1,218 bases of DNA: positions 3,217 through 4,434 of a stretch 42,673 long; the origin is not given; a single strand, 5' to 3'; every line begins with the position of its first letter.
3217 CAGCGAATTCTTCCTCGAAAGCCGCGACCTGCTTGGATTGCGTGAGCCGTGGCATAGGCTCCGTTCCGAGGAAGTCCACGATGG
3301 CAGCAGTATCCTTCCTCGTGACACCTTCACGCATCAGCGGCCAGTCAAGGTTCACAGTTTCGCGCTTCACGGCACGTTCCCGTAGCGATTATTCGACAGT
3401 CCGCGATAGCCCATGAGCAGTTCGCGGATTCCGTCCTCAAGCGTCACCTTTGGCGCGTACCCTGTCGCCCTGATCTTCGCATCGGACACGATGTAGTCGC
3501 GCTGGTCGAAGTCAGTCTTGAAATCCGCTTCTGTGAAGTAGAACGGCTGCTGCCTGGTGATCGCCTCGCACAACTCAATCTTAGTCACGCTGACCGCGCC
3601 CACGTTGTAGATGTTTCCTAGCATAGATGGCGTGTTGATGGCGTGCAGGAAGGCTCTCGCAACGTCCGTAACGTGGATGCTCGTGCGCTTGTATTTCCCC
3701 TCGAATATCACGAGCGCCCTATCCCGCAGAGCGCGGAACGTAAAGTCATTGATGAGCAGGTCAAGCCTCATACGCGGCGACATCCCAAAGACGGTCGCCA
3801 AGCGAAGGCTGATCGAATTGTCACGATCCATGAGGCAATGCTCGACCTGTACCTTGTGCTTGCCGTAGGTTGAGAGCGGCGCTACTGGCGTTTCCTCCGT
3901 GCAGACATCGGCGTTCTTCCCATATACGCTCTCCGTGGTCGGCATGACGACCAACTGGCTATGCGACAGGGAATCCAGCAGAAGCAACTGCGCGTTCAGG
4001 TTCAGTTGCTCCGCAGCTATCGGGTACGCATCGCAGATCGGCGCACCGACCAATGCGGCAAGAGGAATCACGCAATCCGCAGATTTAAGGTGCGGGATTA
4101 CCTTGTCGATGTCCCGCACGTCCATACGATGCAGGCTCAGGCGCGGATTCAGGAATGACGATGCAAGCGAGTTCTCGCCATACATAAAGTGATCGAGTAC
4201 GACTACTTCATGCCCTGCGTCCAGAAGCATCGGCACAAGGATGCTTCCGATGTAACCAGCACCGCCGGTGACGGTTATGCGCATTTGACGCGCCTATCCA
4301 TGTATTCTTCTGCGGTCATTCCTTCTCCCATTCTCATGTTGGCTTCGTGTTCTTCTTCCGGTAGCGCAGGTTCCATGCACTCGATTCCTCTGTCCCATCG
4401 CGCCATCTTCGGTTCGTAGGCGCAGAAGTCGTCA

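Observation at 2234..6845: Five-ORF dideoxy / branched-chain nucleotide-sugar pathway embedded in the head-morphogenesis operon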

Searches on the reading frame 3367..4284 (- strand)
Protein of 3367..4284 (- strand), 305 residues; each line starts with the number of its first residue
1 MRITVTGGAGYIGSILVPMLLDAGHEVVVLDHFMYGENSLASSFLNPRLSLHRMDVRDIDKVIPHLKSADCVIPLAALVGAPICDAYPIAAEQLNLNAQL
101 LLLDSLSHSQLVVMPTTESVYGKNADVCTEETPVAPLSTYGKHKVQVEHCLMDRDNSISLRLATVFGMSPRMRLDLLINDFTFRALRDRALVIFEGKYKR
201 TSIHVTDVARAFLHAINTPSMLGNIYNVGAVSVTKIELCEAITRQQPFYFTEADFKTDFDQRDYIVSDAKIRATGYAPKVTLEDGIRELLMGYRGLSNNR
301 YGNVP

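Call 3: search_protein_families(library=pfam, proteins=[window:3367-4284:-], max_evalue=0.01)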
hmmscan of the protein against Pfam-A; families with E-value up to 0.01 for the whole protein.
window:3367-4284:- (305 aa): 8 families
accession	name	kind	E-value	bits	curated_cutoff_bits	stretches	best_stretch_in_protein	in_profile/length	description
PF01370.27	Epimerase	-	6.8e-33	114.5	20.9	1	3-229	1-240/240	NAD dependent epimerase/dehydratase family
PF16363.11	GDP_Man_Dehyd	-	1.1e-21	78.1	27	1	5-288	2-331/332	GDP-mannose 4,6 dehydratase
PF04321.23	RmlD_sub_bind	-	4.9e-10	39.4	27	1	1-245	1-230/287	RmlD substrate binding domain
PF01073.25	3Beta_HSD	-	1.3e-07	31.4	22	1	5-156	2-162/280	3-beta hydroxysteroid dehydrogenase/isomerase family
PF02719.21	Polysacc_synt_2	-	0.00011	21.9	20.2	1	3-107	1-116/293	Polysaccharide biosynthesis protein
PF03435.24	Sacchrp_dh_NADP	-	0.00076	20.3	25.1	1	8-76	5-76/129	Saccharopine dehydrogenase NADP binding domain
PF13460.12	NAD_binding_10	-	0.0011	19.3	27.2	0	7-73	1-65/184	NAD(P)H-binding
PF05368.20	NmrA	-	0.0012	18.9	27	1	2-73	4-74/298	NmrA-like family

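Call 4: search_protein_families(library=ncbifam, proteins=[window:3367-4284:-], max_evalue=0.001)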
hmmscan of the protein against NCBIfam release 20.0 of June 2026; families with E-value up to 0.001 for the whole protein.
window:3367-4284:- (305 aa): 20 families
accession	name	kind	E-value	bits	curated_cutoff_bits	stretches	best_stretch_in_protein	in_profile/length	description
TIGR01179.1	galE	equivalog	2.8e-23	82.3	262.3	1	3-284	2-316/332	UDP-glucose 4-epimerase GalE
TIGR01181.1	dTDP_gluc_dehyt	equivalog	4.6e-21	75.2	365.1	1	3-294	2-312/321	dTDP-glucose 4,6-dehydratase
TIGR04180.1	EDH_00030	hypoth_equivalog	1.6e-14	53.7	475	1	3-232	1-241/297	NAD-dependent 4,6-dehydratase LegB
TIGR02197.1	heptose_epim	equivalog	2.3e-14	53.3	274.6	1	3-288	1-308/316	ADP-glyceromanno-heptose 6-epimerase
NF007956.0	PRK10675.1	subfamily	4.8e-14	52.2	394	1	1-155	1-164/338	UDP-glucose 4-epimerase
NF007582.0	PRK10217.1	equivalog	1.3e-13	50.8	698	1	2-293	3-331/355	dTDP-glucose 4,6-dehydratase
NF043036.1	ErythonDh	equivalog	2.9e-12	46.4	325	1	1-153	1-162/321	D-erythronate dehydrogenase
NF007490.0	PRK10084.1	subfamily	3.8e-12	45.9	649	2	123-298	150-337/361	dTDP-glucose 4,6-dehydratase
TIGR01214.1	rmlD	equivalog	3.1e-10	39.6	224.05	1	2-171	1-156/285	dTDP-4-dehydrorhamnose reductase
NF008872.0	PRK11908.1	equivalog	1.1e-08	34.6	294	1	2-128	3-129/349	bifunctional UDP-4-keto-pentose/UDP-xylose synthase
NF011728.1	PRK15181.1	equivalog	1.8e-07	30.5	760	1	2-236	17-271/348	Vi polysaccharide biosynthesis UDP-N-acetylglucosaminuronic acid C-4 epimerase TviC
NF050030.1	thlkprotThyD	equivalog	4e-07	29.5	400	1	1-86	1-83/305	thylakoid membrane protein ThyD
NF042422.1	oxyalk_red_OleD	equivalog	7.5e-07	28.8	580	1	1-82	1-76/329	2-alkyl-3-oxoalkanoate reductase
NF047922.1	GDPFucSynFcl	equivalog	1.5e-06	27.9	500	1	194-289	201-297/308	GDP-L-fucose synthase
TIGR03589.1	PseB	equivalog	1e-05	24.6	407.75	1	3-104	7-110/324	UDP-N-acetylglucosamine 4,6-dehydratase (inverting)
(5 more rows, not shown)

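Call 11: search_protein_families(library=phrogs, proteins=[window:3367-4284:-], max_evalue=0.001)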
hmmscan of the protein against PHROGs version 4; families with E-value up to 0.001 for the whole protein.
window:3367-4284:- (305 aa): 1 family
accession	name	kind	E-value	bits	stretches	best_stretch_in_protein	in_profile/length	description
phrog_540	-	DNA, RNA and nucleotide metabolism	1.5e-35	123.8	1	1-289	293-590/715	nucleotide-sugar epimerase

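Call 53: search_solved_structures(query=window:3367-4284:-, max_evalue=1e-8, show_alignments=1)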
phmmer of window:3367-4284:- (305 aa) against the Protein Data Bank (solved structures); distinct sequences matched with E-value up to 1e-8: 51.
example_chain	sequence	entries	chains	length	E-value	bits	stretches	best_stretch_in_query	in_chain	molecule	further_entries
6vo6_A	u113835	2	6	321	1.6e-84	286.8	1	2-303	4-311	Putative sugar-nucleotide epimerase/dehydratease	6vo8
6wjb_A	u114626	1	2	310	1.1e-19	74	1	2-237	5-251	NAD-dependent epimerase/dehydratase family protein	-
6wj9_A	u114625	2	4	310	5.7e-19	71.7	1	2-237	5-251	NAD-dependent epimerase/dehydratase family protein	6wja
4zrm_A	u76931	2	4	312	7.1e-19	71.4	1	1-289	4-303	UDP-glucose 4-epimerase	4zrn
6zl6_A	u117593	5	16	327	1.5e-18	70.3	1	1-286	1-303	Epimerase domain-containing protein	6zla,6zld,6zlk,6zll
6zlj_A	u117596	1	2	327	5.4e-18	68.5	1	1-286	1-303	Epimerase domain-containing protein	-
8rdg_A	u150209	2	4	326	7e-18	68.1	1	1-289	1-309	SDR family NAD(P)-dependent oxidoreductase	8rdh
3icp_A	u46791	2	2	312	1.7e-17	66.8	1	1-236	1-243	NAD-dependent epimerase/dehydratase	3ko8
3ehe_A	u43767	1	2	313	2e-17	66.6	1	3-288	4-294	UDP-glucose 4-epimerase (GalE-1)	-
8rdi_A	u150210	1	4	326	2.5e-17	66.3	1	1-289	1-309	SDR family NAD(P)-dependent oxidoreductase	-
8shh_A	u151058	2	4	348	5.9e-17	65.1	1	2-295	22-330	dTDP-glucose 4,6-dehydratase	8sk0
6dnt_A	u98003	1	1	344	1.1e-14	57.6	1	3-229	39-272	NAD-dependent epimerase/dehydratase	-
6kv9_A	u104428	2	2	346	1.4e-14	57.3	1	3-239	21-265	MoeE5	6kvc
4m55_A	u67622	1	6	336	1.9e-14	56.8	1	2-294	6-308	UDP-glucuronic acid decarboxylase 1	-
4lk3_A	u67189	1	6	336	3.7e-14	55.9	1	2-294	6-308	UDP-glucuronic acid decarboxylase 1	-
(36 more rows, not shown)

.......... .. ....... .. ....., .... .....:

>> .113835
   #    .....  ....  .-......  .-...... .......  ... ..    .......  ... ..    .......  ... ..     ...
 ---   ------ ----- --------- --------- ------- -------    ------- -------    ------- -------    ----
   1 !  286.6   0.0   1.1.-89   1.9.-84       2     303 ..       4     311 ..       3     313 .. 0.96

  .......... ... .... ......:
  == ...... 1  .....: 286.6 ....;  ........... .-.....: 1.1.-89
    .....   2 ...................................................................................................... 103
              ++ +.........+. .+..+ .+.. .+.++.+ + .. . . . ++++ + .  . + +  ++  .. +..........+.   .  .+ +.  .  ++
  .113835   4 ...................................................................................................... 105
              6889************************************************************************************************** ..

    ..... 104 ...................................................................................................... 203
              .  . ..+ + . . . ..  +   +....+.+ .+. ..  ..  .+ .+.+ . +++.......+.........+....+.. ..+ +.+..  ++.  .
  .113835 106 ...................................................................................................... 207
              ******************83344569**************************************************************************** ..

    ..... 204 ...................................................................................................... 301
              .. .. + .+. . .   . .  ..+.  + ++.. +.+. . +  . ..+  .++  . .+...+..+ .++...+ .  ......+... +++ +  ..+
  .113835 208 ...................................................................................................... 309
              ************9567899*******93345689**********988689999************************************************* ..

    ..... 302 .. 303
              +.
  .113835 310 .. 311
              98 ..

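Call 86: search_protein_representatives(protein=window:3367-4284:-)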
Query: 305 residues. Proteins with E-value up to 0.001 (for the whole library): 34491; up to 1e-10: 8083; up to 1e-30: 1095. The best 150 are listed.
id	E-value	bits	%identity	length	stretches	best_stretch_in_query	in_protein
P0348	3.2e-126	436.8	67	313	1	1-304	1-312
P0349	2.9e-102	358.2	56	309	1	1-304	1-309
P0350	1.7e-93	329.4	55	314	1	3-304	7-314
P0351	3.4e-90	318.6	53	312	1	2-302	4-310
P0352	3.6e-86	305.4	53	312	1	3-304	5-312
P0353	8.6e-81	287.7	50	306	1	1-303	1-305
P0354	1.7e-80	286.8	49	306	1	1-303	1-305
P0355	3.4e-80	285.8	50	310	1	1-304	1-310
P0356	1.5e-79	283.6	51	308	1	1-303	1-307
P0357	2.8e-77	276.2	47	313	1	2-304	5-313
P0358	7.5e-75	268.2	49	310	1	1-303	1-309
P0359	1.6e-73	263.8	48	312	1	1-304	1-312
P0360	4.9e-72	259.0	48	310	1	2-304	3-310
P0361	1.1e-71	257.9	46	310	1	2-294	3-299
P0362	1.8e-71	257.1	47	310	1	1-303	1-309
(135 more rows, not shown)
